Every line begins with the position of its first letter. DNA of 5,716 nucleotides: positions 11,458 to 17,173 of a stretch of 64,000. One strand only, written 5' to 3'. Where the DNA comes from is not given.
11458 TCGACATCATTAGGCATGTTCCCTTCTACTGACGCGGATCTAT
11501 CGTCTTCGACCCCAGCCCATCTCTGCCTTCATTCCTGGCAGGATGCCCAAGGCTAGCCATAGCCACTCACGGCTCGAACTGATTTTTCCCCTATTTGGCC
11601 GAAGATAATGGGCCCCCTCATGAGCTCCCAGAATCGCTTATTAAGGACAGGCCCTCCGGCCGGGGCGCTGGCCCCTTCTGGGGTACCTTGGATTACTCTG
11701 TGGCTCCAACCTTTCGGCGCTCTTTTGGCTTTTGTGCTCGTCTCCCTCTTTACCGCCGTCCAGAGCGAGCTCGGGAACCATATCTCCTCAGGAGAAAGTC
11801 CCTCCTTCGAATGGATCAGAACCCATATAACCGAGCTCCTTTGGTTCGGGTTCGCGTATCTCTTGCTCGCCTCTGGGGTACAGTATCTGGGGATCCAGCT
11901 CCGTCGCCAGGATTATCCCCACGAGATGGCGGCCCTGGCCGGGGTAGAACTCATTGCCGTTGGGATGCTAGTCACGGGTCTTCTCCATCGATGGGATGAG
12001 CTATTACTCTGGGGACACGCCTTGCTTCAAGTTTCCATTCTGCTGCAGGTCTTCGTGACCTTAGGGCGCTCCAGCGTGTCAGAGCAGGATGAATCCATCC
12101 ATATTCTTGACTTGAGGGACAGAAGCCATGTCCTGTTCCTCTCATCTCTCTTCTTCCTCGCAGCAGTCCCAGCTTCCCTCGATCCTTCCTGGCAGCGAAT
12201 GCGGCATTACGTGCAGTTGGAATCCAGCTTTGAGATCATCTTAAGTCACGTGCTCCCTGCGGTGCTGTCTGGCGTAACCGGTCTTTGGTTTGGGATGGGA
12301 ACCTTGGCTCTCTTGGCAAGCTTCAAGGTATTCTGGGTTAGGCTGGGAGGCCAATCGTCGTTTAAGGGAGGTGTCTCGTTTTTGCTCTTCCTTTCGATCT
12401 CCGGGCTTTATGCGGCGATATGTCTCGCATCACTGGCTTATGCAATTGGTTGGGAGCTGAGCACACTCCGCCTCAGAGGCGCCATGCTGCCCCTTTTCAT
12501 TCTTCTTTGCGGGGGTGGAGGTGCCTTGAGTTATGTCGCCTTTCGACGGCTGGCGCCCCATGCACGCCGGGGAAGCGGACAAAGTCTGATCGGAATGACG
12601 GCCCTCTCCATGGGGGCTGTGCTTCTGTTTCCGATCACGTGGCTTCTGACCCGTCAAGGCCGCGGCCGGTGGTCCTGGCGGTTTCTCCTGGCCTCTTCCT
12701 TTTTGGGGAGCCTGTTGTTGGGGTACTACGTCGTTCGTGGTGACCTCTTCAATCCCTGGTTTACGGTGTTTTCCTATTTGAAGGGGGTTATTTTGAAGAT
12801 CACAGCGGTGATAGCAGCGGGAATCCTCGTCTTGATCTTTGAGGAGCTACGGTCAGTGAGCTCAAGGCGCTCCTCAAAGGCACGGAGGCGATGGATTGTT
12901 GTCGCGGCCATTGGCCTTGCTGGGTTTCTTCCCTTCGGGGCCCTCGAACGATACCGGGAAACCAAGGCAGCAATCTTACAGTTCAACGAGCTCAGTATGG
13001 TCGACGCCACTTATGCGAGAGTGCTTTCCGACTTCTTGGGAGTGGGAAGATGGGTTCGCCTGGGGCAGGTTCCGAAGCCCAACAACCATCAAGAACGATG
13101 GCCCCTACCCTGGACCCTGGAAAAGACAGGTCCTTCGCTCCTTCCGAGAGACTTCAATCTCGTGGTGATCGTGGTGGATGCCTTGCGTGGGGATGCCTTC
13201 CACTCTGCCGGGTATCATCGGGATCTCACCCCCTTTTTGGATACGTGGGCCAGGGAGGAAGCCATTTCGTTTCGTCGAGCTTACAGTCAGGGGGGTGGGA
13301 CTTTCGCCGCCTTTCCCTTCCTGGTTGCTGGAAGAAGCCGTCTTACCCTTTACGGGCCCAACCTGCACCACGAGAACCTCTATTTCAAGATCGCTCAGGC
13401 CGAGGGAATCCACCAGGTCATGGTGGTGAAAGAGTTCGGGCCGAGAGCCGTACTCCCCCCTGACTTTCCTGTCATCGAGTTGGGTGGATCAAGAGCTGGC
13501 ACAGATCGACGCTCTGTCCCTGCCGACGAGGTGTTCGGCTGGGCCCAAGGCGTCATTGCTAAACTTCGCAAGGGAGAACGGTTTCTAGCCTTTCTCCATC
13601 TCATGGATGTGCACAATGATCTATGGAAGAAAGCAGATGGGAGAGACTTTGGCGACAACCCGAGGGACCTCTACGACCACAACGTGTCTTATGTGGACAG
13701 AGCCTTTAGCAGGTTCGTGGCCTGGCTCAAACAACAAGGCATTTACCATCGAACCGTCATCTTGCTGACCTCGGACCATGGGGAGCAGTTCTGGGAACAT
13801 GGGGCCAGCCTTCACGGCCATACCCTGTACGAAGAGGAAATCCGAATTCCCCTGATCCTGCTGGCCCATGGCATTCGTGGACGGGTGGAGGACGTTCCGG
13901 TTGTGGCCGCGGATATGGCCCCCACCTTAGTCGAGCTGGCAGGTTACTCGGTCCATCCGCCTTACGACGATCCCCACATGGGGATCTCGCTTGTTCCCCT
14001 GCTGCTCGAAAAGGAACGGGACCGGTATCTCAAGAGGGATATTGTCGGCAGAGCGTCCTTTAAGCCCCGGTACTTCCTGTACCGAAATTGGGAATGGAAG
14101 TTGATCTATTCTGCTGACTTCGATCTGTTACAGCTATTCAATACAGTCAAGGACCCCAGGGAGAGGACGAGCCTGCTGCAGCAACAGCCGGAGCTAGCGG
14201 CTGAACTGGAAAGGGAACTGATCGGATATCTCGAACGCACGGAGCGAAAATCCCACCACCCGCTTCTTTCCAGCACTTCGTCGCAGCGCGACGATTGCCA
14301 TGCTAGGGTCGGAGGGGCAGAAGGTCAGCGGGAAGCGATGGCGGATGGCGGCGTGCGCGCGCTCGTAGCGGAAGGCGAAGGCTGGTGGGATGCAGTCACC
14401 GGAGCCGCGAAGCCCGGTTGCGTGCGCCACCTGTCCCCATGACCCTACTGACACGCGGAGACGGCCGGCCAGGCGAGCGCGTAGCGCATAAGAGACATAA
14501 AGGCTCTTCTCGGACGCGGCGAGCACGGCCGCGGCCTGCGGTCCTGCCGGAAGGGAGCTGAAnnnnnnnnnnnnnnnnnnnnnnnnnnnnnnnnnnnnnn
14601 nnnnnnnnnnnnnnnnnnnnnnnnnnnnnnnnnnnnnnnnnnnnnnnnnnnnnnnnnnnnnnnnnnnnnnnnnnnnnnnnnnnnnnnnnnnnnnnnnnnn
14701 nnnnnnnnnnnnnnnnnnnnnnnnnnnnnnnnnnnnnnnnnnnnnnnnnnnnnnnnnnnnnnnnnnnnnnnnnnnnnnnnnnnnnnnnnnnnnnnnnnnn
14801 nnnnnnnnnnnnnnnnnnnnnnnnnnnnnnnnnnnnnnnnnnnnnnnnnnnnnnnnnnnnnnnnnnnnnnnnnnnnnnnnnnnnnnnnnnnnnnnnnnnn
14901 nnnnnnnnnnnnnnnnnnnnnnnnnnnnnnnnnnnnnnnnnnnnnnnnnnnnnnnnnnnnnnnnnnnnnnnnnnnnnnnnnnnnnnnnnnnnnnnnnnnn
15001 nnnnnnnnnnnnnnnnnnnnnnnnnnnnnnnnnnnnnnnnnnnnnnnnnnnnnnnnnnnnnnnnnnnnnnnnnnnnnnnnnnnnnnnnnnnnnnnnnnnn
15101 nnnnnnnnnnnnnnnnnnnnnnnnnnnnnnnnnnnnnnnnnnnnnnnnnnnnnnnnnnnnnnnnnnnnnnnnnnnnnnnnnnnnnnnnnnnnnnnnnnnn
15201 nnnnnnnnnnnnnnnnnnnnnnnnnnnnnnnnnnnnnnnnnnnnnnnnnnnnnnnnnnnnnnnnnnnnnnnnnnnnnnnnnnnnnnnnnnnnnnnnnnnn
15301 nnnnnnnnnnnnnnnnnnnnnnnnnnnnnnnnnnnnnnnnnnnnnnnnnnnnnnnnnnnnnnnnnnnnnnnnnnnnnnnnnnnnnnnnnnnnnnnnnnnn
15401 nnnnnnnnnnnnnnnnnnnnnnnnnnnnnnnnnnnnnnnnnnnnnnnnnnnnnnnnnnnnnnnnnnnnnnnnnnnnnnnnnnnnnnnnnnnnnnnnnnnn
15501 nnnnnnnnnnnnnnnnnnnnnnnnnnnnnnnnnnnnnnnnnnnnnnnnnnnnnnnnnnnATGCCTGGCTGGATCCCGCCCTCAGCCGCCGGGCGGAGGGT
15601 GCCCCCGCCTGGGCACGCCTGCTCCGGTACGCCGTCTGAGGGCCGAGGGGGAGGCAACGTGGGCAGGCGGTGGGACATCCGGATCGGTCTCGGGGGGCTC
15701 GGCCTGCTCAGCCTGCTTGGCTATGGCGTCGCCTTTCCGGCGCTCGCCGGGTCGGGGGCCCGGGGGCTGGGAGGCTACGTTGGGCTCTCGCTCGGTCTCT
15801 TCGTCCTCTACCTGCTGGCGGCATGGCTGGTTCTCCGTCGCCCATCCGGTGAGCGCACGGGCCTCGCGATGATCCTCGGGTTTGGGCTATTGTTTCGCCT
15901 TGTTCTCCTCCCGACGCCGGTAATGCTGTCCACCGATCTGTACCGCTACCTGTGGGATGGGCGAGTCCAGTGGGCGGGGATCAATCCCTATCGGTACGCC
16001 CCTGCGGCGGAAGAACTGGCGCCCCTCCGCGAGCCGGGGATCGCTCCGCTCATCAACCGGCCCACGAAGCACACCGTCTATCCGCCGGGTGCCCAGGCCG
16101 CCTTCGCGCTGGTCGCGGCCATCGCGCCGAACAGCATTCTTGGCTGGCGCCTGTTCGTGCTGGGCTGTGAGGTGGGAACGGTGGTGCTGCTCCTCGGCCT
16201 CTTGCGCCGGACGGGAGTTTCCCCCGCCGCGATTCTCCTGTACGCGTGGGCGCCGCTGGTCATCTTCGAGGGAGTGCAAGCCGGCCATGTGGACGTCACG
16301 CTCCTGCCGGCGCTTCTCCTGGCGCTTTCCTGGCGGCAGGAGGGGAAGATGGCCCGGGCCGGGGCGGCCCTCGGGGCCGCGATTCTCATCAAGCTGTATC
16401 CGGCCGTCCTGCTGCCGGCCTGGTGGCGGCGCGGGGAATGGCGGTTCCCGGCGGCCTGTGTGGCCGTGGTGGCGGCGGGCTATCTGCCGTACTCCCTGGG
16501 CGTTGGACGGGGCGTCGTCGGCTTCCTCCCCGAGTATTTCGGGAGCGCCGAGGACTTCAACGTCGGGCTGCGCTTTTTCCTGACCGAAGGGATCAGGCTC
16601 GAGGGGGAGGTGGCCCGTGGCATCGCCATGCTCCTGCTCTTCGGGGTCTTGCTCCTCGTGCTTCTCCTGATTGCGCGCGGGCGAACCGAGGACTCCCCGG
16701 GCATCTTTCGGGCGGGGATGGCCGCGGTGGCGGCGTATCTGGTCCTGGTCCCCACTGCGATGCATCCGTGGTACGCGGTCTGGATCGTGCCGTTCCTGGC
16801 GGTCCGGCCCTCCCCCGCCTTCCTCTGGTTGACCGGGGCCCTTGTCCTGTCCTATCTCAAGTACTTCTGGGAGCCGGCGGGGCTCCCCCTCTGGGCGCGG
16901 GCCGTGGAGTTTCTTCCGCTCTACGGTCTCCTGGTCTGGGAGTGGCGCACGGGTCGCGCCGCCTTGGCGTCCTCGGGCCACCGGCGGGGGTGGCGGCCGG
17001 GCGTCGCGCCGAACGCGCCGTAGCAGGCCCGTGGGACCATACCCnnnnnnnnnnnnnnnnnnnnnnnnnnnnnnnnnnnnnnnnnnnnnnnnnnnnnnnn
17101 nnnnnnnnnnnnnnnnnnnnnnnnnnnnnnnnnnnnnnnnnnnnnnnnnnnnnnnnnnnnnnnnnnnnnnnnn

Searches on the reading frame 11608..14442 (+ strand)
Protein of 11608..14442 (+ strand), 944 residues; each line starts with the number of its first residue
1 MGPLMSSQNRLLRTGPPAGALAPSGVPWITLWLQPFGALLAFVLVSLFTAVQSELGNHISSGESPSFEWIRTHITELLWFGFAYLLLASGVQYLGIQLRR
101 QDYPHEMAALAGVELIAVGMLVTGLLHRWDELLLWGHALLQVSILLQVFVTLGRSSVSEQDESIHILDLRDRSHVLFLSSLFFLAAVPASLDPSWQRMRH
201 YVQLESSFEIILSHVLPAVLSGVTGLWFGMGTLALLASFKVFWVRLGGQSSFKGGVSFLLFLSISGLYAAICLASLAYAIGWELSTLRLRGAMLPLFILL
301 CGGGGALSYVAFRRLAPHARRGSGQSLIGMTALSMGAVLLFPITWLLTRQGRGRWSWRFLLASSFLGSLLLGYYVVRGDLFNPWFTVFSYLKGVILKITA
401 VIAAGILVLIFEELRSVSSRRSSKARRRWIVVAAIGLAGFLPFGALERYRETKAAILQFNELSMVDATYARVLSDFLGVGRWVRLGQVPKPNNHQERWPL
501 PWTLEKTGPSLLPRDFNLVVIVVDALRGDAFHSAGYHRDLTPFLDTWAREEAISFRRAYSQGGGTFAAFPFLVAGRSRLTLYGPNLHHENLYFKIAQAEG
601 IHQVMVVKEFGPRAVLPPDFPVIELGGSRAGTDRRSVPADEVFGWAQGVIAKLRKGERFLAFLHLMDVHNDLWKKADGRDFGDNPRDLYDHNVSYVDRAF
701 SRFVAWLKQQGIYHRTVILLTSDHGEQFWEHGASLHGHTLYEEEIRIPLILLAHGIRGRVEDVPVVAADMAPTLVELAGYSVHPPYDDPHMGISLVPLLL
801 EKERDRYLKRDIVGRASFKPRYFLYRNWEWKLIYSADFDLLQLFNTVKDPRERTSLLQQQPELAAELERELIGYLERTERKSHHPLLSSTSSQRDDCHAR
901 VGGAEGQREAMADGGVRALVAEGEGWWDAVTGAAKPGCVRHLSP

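Call 72: search_protein_families(library=pfam, proteins=[window:11608-14442:+], max_evalue=0.00001)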
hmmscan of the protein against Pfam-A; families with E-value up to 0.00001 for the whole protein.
window:11608-14442:+ (944 aa): 2 families
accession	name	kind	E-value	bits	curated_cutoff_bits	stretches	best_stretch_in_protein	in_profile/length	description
PF00884.28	Sulfatase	-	3.9e-30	105.6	25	1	517-780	2-301/301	Sulfatase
PF16347.10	SGSH_C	-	1.2e-06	29.2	29.3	1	739-871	10-148/154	N-sulphoglucosamine sulphohydrolase, C-terminal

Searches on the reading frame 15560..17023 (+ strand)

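Call 72: search_protein_families(library=pfam, proteins=[window:15560-17023:+], max_evalue=0.00001)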
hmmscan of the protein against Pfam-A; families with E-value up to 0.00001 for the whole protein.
window:15560-17023:+ (487 aa): 1 family
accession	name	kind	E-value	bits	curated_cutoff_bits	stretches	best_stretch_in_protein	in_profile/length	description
PF09594.16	GT87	-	7.1e-10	39.5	25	1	173-394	2-233/237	Glycosyltransferase family 87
